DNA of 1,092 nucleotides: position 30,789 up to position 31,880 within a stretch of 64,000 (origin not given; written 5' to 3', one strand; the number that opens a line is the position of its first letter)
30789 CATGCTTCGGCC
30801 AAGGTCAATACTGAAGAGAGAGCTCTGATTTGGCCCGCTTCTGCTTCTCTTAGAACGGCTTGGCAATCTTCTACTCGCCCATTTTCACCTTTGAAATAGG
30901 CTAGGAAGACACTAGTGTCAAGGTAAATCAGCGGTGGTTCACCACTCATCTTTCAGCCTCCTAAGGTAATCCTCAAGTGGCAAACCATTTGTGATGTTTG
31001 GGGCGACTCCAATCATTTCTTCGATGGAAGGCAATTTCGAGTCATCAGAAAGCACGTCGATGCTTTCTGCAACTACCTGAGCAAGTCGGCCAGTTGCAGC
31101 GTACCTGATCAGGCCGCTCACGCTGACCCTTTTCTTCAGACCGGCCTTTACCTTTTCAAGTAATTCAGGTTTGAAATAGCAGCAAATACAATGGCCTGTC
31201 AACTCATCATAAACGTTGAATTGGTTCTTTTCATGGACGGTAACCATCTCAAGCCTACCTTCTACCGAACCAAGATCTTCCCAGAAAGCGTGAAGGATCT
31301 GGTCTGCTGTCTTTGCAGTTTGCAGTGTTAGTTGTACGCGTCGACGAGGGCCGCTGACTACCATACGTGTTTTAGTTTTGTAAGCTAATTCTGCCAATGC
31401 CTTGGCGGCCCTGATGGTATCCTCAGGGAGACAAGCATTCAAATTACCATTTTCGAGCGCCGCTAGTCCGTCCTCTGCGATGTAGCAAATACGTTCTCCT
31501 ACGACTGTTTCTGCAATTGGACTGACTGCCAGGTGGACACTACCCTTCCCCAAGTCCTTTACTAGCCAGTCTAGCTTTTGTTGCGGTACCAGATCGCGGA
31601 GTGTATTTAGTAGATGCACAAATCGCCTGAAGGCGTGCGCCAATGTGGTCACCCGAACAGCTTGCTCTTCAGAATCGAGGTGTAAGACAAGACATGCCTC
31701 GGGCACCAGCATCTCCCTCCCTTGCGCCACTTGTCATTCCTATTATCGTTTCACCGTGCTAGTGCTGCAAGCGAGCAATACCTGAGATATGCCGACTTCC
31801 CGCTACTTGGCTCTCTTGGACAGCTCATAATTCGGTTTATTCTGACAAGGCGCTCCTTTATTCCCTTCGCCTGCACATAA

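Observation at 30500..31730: PIN toxin translationally coupled to an atypical 263-aa partner in the prophage lysogeny module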

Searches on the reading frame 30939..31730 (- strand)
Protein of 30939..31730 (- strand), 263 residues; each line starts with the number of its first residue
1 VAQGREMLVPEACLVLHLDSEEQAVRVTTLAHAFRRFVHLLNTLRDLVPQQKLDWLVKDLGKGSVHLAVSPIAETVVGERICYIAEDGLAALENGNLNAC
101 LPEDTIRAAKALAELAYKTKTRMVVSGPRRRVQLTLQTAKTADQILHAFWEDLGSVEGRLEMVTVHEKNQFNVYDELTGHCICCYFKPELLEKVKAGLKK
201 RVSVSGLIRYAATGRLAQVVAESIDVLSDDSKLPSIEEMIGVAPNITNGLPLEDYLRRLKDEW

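Call 3: search_protein_families(library=pfam, proteins=[window:30939-31730:-], max_evalue=1)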
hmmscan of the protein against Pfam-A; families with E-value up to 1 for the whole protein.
window:30939-31730:- (263 aa): 1 family
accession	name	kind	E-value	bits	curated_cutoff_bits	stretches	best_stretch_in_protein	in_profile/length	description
PF23759.1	GBD_T9SS_assoc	-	0.0066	17.2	27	1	139-198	37-96/116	Galactose binding domain-like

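Call 4: search_protein_families(library=padloc, proteins=[window:30939-31730:-], max_evalue=1)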
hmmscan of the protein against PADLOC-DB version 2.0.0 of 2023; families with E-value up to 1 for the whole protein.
window:30939-31730:- (263 aa): 1 family
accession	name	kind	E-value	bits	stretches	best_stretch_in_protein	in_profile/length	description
PDLC04371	PDC-M05A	-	0.025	12.2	1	43-93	117-165/211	-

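Call 5: search_protein_families(library=ncbifam, proteins=[window:30939-31730:-], max_evalue=1)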
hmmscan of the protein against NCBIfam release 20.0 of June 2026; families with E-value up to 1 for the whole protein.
window:30939-31730:- (263 aa): 3 families
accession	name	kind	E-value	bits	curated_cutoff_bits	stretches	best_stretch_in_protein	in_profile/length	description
NF009978.0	PRK13443.1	equivalog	0.026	14.7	148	1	194-230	46-82/136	F0F1 ATP synthase subunit epsilon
TIGR02000.1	NifU_proper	equivalog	0.053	12.9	273.3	1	107-203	187-282/290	Fe-S cluster assembly protein NifU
NF045594.1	flavodox_BilS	equivalog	0.11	12.5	155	1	130-226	35-123/160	flavodoxin family protein BilS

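Call 6: search_protein_families(library=phrogs, proteins=[window:30939-31730:-], max_evalue=1)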
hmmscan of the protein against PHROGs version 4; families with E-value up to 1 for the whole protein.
window:30939-31730:- (263 aa): 2 families
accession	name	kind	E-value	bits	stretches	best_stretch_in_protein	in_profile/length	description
phrog_25240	-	unknown function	0.11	13.9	1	62-114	14-63/97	-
phrog_38402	-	unknown function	0.14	13.3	1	193-225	89-121/129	-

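Call 7: find_homologous_proteins(query=window:30939-31730:-)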
Query window:30939-31730:- (263 aa): 4 proteins with E <= 0.001 among 2080 candidates.
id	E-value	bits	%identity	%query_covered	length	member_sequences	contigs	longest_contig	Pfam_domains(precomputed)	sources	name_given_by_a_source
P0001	9.0e-166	567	100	98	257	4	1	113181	-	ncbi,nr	ncbi:MAG TPA: hypothetical protein GXX40_05505 [Firmicutes bacterium]|nr:hypothetical protein [Bacil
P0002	1.3e-113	397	71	95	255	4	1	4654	-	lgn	-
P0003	4.6e-16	77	39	42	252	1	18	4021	-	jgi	jgi:hypothetical protein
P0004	1.1e-11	63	32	68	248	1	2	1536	-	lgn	-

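Call 8: search_solved_structures(query=window:30939-31730:-, max_evalue=10)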
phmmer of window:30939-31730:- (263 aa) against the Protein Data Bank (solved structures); distinct sequences matched with E-value up to 10: 0.

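Call 10: find_encoding_contigs(protein=P0002, flank=10000)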
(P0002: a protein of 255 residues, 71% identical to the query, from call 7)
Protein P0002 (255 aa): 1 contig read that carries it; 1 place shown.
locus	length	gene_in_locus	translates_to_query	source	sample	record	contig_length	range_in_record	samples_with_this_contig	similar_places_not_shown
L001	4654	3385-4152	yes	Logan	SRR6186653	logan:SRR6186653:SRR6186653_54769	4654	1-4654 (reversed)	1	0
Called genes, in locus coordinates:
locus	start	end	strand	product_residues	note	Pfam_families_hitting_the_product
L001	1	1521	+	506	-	?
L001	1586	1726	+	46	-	-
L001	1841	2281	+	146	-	PF08279:HTH_11 (faint), PF13384:HTH_23 (weak), PF13565:HTH_32 (faint), PF13518:HTH_28 (faint), PF13551:HTH_29 (faint)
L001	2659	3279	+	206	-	PF06114:Peptidase_M78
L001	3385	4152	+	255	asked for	-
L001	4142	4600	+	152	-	PF01850:PIN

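Call 13: find_encoding_contigs(protein=P0003, flank=10000)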
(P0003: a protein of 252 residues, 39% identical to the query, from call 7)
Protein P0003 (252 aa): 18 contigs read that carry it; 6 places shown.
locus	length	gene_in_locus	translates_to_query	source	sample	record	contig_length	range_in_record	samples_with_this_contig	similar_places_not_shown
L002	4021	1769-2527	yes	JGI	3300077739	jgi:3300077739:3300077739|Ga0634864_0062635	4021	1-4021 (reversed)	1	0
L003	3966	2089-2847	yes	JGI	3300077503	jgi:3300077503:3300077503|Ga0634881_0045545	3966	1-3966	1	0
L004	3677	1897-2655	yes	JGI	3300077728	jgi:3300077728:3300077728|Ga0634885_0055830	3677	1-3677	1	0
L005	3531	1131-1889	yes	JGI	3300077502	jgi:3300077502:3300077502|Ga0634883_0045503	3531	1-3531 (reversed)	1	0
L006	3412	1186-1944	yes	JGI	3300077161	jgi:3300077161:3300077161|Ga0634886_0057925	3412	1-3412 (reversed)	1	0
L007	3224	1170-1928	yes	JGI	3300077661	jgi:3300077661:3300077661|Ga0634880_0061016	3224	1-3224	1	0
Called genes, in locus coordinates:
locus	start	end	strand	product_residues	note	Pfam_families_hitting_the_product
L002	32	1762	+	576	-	PF12760:Zn_ribbon_IS1595, PF12762:DDE_Tnp_IS1595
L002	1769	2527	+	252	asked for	-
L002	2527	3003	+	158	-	PF01850:PIN (weak)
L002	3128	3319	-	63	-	-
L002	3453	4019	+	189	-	?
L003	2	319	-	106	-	?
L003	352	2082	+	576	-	PF12760:Zn_ribbon_IS1595, PF12762:DDE_Tnp_IS1595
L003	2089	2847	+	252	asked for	-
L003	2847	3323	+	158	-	PF01850:PIN (weak)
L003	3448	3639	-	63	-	-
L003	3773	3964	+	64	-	?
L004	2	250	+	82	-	?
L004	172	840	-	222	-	PF02397:Bac_transf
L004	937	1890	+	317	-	PF12760:Zn_ribbon_IS1595, PF12762:DDE_Tnp_IS1595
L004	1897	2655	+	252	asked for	-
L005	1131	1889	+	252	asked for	-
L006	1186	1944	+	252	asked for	-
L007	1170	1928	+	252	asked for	-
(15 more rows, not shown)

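Call 14: find_encoding_contigs(protein=P0004, flank=10000)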
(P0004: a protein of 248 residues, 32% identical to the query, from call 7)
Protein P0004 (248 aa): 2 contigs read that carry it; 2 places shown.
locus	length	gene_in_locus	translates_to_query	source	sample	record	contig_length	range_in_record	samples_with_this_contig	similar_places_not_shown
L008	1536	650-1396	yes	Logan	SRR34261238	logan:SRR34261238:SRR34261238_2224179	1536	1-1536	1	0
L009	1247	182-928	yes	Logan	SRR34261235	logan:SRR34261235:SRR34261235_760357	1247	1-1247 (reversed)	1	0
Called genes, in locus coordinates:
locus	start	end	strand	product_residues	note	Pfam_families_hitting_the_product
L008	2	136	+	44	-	?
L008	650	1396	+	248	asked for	-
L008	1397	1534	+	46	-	?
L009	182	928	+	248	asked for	-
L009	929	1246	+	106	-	?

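Call 21: predict_structure(alignment_id=A1)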
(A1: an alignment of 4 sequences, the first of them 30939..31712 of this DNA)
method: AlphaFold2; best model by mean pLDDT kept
length: 257 residues; sequences in the alignment: 4
mean_pLDDT: 44.7   pTM: 0.34
mean pLDDT of the five models: 44.7, 44.5, 42.7, 40.5, 39.9
residues with pLDDT >= 90: 0; 70-90: 38; 50-70: 35; < 50: 184
segments of 3 or more residues with pLDDT < 50: 1-150, 206-208, 224-244
pLDDT, mean of each block of 10 residues (from residue 1): 23 29 38 40 34 28 25 36 36 38 41 28 26 34 36 67 66 64 82 77 59 79 48 36 46 47
secondary structure, 60 per line:
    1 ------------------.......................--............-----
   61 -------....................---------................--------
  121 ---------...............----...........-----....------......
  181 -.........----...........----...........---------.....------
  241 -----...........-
elements in order: H19-41 H44-55 H68-87 H97-112 H130-144 E149-159 E165-168 E175-180 H182-190 E195-205 E210-220 H230-234 H246-256

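Call 22: search_protein_representatives(alignment_id=A1)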
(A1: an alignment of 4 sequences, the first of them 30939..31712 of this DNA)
Query: 4 sequences, 248 profile positions. Proteins with E-value up to 0.001 (for the whole library): 3259; up to 1e-10: 1952; up to 1e-30: 299. The best 150 are listed.
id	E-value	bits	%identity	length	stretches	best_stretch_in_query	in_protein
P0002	3.2e-114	396.7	-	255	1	3-248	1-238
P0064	7.2e-54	199.0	-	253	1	7-246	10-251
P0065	3.6e-52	193.4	-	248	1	10-247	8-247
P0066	3.8e-52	193.3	-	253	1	3-247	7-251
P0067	5.0e-51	189.7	-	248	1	9-247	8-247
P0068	1.6e-50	188.0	-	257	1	6-247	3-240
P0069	2.6e-50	187.4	-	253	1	8-246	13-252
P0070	3.4e-50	187.0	-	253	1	5-245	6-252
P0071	1.3e-49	185.1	-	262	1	7-247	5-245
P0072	2.4e-49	184.1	-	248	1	7-247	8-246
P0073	1.4e-48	181.7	-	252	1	6-247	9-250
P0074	2.5e-48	180.8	-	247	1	1-247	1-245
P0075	4.5e-48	180.0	-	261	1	12-248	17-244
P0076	8.1e-48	179.2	-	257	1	4-246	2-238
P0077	1.9e-47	178.0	-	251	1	4-247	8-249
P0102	9.7e-45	169.1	-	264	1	6-245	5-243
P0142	3.4e-41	157.5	-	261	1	1-248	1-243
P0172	5.3e-39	150.3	-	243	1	8-246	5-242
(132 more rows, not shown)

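Call 25: find_homologous_proteins(query=A2, max_evalue=1e-10)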
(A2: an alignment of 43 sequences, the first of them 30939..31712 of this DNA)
Query A2 (43 sequences) (257 aa, profile of the alignment): 13 proteins with E <= 1e-10 among 8000 candidates.
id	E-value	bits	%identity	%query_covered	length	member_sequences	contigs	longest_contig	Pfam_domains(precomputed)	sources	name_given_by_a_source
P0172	1.1e-72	262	31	43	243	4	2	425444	-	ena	-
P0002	1.9e-70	255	71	97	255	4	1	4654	-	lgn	-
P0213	1.3e-69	252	29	75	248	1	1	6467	-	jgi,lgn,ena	-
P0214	7.6e-69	250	30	73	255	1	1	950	-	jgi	jgi:hypothetical protein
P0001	1.1e-68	249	100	100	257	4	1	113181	-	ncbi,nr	ncbi:MAG TPA: hypothetical protein GXX40_05505 [Firmicutes bacterium]|nr:hypothetical protein [Bacil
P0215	4.8e-67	244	30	65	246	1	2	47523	-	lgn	-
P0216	3.7e-66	241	31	40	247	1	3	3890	-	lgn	-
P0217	5.6e-64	234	42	43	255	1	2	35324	-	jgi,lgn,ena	jgi:hypothetical protein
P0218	1.2e-61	226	31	88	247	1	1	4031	-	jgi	jgi:hypothetical protein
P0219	1.9e-57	212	31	86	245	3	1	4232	-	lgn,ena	-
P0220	7.7e-28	115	36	35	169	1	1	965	-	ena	-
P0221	2.1e-22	98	28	44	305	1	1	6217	-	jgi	jgi:D-Tyr-tRNAtyr deacylase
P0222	2.5e-22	97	29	43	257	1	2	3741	-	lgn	-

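Call 26: search_protein_families(library=pfam, alignment_id=A2, max_evalue=0.01)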
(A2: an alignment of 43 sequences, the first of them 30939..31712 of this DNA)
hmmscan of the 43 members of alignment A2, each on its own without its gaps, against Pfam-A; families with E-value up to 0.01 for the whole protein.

A. member 1, window:30939-31712:- (257 aa): 1 family
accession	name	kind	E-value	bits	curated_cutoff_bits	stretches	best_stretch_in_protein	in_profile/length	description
PF23759.1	GBD_T9SS_assoc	-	0.0063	17.2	27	1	133-192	37-96/116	Galactose binding domain-like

B. families by the number of members that match (of 43 scanned): 6 families
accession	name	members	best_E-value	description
PF01336.31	tRNA_anti-codon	2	0.00069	OB-fold nucleic acid binding domain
PF14859.11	Colicin_M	1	0.00064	Colicin M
PF04632.18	FUSC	1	0.0038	Fusaric acid resistance protein family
PF23759.1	GBD_T9SS_assoc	1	0.0063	Galactose binding domain-like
PF19135.5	DUF5818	1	0.0066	Protein of unknown function (DUF5818)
PF19472.4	DUF6009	1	0.009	Family of unknown function (DUF6009)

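Call 28: find_encoding_contigs(protein=P0172, flank=6000, max_places=2)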
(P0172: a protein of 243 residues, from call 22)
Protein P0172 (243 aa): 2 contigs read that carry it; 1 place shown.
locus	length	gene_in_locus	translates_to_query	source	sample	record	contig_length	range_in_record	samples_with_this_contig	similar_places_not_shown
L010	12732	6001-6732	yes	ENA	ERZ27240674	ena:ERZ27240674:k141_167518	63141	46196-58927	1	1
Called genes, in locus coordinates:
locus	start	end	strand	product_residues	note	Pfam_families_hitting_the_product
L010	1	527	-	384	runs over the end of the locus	PF24624:Int_N (weak), PF00589:Phage_integrase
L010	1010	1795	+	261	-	PF12686:DUF3800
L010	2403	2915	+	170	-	-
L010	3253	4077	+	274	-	-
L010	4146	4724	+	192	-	PF04480:DUF559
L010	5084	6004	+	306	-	PF12760:Zn_ribbon_IS1595, PF12762:DDE_Tnp_IS1595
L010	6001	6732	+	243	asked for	-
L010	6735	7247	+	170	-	PF01850:PIN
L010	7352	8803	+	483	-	PF02086:MethyltransfD12 (faint), PF01555:N6_N4_Mtase, PF04471:Mrr_cat, PF22722:NA-iREase1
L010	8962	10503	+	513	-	PF12161:HsdM_N, PF02384:N6_Mtase, PF01170:UPF0020, PF07669:Eco57I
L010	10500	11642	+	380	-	PF01420:Methylase_S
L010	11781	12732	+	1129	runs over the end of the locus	PF13643:DUF4145 (weak), PF04313:HSDR_N (weak), PF13588:HSDR_N_2 (faint), PF00270:DEAD, PF04851:ResIII, PF18766:SWI2_SNF2, PF00271:Helicase_C (weak), PF08463:EcoEI_R_C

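Call 29: find_encoding_contigs(protein=P0215, flank=6000, max_places=2)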
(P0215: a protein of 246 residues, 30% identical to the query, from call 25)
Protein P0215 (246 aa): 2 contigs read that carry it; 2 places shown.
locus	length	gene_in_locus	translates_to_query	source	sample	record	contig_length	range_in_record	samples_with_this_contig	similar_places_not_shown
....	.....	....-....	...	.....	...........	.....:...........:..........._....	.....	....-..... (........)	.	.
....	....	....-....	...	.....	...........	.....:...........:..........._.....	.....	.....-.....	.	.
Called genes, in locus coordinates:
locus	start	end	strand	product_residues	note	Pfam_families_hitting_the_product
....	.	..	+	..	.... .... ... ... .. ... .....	-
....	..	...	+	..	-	-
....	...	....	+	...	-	-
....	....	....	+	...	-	-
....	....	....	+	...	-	-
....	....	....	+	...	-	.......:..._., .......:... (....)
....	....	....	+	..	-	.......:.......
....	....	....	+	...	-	-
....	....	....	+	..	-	-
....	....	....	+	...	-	-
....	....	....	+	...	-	-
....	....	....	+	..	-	-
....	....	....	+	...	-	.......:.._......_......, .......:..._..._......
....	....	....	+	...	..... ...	-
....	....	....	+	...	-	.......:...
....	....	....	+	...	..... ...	-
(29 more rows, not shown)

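Call 30: find_encoding_contigs(protein=P0217, flank=6000, max_places=2)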
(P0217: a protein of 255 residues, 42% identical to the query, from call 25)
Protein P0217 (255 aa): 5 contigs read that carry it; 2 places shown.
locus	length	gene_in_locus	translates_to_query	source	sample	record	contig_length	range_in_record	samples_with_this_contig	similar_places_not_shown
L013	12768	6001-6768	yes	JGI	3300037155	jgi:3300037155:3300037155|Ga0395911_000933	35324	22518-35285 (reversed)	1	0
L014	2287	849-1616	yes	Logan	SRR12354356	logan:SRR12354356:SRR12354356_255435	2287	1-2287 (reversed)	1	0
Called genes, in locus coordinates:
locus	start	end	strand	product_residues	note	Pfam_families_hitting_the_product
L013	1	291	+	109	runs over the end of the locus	?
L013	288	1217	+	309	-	-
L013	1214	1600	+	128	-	PF07811:TadE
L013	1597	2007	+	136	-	-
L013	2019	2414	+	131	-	-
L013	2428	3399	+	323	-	-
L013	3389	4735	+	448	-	PF14559:TPR_19 (weak)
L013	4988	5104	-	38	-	-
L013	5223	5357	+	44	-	-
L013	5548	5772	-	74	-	-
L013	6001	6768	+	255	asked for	-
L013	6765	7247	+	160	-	PF01850:PIN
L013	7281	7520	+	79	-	-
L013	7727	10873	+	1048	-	PF02384:N6_Mtase (faint), PF18135:Type_ISP_C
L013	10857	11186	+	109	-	PF05066:HARE-HTH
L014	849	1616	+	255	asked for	-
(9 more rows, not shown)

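Call 31: predict_structure(alignment_id=A2)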
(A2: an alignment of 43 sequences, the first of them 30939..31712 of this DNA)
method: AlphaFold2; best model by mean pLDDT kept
length: 257 residues; sequences in the alignment: 43
mean_pLDDT: 92.3   pTM: 0.79
mean pLDDT of the five models: 92.3, 91.5, 91.3, 90.9, 90.5
residues with pLDDT >= 90: 195; 70-90: 55; 50-70: 6; < 50: 1
segments of 3 or more residues with pLDDT < 50: none
pLDDT, mean of each block of 10 residues (from residue 1): 80 92 97 96 89 84 95 95 97 89 98 97 97 96 96 95 95 95 97 98 93 98 89 76 83 81
secondary structure, 60 per line:
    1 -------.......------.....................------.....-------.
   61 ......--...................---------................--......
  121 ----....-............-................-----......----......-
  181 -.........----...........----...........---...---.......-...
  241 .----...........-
elements in order: E8-14 H21-41 E48-52 E60-66 H69-87 H97-112 E115-120 E125-128 H130-141 E143-158 E164-169 E174-179 H182-190 E195-205 E210-220 H230-236 H238-241 H246-256

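Call 32: search_protein_families(library=padloc, alignment_id=A2, max_evalue=0.01)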
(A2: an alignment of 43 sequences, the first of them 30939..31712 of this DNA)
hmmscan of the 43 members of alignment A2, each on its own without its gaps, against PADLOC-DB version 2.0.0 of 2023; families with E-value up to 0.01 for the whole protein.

A. member 1, window:30939-31712:- (257 aa): 0 families

B. families by the number of members that match (of 43 scanned): 1 family
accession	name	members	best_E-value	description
PDLC02478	BrxC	1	0.0086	BrxC-PglY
